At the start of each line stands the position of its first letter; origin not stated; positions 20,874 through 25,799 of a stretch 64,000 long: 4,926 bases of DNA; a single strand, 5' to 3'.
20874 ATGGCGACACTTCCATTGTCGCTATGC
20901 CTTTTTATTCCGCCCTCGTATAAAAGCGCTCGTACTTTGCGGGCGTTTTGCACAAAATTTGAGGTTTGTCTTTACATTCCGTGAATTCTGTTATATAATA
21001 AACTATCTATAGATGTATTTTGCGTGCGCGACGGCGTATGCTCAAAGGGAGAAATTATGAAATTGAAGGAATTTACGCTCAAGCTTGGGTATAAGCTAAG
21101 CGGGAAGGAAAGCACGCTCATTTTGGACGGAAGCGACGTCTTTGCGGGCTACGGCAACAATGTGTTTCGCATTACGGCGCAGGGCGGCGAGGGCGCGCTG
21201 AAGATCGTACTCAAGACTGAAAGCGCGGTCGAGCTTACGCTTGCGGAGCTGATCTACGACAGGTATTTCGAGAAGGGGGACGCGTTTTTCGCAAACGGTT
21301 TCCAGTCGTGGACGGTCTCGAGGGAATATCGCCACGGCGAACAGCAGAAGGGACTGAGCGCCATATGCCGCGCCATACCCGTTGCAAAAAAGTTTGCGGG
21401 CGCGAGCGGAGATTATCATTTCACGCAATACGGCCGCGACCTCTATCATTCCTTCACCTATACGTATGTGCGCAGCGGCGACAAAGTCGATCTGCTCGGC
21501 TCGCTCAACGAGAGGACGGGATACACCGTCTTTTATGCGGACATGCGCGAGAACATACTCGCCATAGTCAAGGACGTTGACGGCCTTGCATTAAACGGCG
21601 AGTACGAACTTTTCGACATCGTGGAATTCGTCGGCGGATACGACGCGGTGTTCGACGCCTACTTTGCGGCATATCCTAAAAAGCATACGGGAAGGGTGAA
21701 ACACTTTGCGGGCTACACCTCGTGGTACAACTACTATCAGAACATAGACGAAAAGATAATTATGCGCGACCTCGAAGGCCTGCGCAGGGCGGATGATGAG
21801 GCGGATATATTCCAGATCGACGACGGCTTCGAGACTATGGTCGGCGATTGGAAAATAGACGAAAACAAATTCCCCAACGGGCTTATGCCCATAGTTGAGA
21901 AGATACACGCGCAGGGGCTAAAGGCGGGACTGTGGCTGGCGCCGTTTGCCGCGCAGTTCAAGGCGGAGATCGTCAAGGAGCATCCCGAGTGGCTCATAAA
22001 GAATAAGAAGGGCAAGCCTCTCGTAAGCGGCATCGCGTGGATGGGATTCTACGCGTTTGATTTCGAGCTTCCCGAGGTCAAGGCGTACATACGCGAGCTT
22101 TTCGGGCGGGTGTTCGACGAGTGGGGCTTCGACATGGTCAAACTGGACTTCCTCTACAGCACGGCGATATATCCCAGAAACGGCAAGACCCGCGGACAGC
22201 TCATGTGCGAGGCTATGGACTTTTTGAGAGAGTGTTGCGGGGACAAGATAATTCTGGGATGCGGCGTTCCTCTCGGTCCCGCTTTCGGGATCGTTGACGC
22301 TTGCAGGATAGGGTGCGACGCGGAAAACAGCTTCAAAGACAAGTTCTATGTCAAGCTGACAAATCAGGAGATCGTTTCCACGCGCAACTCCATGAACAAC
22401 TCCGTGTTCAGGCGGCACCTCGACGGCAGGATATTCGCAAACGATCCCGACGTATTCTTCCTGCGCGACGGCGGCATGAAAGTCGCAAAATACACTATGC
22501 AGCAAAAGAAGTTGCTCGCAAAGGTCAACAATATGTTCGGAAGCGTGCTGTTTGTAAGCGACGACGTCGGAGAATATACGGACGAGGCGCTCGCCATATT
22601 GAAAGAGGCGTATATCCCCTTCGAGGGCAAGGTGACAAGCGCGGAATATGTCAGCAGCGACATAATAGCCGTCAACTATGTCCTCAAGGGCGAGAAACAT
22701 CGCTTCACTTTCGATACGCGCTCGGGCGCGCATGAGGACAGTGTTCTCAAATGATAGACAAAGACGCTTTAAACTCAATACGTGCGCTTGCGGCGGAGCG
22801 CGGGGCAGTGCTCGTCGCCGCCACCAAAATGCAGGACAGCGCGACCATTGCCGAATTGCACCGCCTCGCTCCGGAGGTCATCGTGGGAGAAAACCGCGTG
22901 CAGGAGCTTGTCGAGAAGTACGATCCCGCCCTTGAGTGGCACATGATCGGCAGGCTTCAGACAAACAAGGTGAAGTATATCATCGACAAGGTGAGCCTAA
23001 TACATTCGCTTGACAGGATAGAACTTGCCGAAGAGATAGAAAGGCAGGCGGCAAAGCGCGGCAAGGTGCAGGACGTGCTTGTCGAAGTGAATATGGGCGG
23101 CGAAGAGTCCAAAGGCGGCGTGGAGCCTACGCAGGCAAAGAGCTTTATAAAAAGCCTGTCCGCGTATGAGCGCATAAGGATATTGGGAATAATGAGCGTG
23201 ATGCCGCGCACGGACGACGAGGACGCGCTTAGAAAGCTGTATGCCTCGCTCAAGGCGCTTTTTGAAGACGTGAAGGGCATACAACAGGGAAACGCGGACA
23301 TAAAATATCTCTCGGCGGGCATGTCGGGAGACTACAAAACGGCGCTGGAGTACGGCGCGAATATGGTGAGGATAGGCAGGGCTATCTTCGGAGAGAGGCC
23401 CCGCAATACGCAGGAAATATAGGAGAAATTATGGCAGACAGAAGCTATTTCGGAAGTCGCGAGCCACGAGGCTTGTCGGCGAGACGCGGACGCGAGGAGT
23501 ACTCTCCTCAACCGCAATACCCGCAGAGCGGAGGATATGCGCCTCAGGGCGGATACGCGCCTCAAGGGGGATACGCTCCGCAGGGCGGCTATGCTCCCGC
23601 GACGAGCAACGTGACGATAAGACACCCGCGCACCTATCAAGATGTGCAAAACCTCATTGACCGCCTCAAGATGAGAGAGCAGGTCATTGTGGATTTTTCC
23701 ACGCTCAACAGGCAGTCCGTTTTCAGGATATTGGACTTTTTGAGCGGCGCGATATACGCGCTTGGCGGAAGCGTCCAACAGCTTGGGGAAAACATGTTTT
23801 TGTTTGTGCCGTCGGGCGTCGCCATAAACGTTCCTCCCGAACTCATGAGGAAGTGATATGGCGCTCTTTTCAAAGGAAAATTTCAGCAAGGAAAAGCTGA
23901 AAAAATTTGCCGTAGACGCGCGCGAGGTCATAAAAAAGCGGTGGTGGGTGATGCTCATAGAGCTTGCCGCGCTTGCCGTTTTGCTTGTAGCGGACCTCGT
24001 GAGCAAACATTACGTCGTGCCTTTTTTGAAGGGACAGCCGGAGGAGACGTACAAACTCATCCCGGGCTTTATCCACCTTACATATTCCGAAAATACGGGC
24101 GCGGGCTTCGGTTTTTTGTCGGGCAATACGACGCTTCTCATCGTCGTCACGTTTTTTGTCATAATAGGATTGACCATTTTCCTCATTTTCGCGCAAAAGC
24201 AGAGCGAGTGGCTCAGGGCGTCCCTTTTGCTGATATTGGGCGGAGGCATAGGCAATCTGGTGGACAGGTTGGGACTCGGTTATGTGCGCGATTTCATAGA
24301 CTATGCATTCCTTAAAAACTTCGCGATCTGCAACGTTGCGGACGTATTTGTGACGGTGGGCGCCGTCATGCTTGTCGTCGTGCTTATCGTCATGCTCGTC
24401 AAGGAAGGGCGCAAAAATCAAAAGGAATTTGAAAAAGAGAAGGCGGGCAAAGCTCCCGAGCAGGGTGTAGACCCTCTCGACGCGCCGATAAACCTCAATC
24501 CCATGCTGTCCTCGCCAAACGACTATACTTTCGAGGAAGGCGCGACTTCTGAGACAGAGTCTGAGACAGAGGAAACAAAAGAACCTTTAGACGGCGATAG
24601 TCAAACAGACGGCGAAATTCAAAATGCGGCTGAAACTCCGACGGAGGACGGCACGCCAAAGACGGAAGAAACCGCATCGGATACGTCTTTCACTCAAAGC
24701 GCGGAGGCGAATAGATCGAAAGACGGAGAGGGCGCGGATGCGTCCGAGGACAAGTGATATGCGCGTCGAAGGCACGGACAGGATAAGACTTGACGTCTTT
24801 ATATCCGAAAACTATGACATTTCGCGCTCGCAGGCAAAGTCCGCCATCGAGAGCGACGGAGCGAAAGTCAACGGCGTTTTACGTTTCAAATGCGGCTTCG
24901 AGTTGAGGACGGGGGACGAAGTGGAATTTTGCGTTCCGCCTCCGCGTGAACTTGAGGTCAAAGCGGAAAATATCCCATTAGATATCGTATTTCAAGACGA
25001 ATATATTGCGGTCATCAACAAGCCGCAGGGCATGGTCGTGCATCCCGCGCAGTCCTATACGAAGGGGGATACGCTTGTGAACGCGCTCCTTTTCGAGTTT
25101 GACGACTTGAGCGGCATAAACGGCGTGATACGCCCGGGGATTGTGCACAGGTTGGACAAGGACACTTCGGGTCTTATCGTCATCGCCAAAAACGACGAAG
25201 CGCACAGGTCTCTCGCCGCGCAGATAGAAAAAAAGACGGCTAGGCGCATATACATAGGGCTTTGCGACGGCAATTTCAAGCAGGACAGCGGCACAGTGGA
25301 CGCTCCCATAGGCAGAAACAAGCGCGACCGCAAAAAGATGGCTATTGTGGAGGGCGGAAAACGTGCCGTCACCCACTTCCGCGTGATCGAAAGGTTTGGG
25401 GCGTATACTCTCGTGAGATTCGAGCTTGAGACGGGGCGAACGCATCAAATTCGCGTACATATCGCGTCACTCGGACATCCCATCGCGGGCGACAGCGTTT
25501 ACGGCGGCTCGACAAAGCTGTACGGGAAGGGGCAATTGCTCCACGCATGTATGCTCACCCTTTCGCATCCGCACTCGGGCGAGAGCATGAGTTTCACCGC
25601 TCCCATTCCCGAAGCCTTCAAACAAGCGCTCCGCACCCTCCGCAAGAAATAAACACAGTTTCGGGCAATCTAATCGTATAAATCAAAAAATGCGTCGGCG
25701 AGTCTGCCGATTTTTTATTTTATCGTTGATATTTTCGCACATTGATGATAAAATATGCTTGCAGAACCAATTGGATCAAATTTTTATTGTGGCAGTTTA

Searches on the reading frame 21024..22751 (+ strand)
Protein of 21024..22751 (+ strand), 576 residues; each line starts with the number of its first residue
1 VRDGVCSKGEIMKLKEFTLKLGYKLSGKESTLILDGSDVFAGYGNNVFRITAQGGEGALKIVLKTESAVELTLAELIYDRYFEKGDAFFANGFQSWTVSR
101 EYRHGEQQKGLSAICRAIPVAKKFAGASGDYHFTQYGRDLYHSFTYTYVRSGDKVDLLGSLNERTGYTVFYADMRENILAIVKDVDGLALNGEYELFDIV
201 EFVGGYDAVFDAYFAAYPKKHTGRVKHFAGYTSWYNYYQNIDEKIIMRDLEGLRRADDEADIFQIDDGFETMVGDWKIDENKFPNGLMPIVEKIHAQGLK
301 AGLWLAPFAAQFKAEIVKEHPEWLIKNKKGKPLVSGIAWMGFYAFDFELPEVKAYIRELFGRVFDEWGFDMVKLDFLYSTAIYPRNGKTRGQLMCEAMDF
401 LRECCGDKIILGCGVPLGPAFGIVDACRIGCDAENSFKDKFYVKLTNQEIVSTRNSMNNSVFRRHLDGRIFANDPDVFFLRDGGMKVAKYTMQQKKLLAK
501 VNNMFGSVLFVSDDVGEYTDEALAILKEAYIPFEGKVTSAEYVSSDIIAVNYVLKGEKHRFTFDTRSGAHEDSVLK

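Call 63: search_protein_families(library=pfam, proteins=[window:21024-22751:+], max_evalue=0.00001)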
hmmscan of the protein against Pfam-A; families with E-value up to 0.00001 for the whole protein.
window:21024-22751:+ (576 aa): 2 families
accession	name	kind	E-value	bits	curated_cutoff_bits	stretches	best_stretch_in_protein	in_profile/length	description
PF02065.24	Melibiase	-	4.3e-17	62.6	27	1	263-376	75-191/347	Melibiase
PF01055.32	Glyco_hydro_31_2nd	-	2.6e-08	34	23.5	1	232-376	12-156/328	Glycosyl hydrolases family 31 TIM-barrel domain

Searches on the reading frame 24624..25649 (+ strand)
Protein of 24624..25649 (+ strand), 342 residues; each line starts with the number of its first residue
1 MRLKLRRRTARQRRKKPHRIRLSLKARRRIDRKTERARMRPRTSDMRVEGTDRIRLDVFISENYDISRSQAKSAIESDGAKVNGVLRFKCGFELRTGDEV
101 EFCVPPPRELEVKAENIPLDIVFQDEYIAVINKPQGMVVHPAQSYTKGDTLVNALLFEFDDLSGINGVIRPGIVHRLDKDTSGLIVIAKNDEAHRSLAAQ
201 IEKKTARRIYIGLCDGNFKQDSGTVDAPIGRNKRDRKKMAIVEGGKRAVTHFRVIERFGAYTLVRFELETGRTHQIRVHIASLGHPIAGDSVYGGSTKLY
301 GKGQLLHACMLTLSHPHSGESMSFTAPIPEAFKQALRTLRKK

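Call 63: search_protein_families(library=pfam, proteins=[window:24624-25649:+], max_evalue=0.00001)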
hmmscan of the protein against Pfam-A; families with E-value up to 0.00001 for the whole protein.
window:24624-25649:+ (342 aa): 1 family
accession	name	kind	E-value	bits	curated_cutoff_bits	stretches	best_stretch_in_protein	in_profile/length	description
PF00849.27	PseudoU_synth_2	-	8.4e-37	127.2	26.8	1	128-282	2-152/152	RNA pseudouridylate synthase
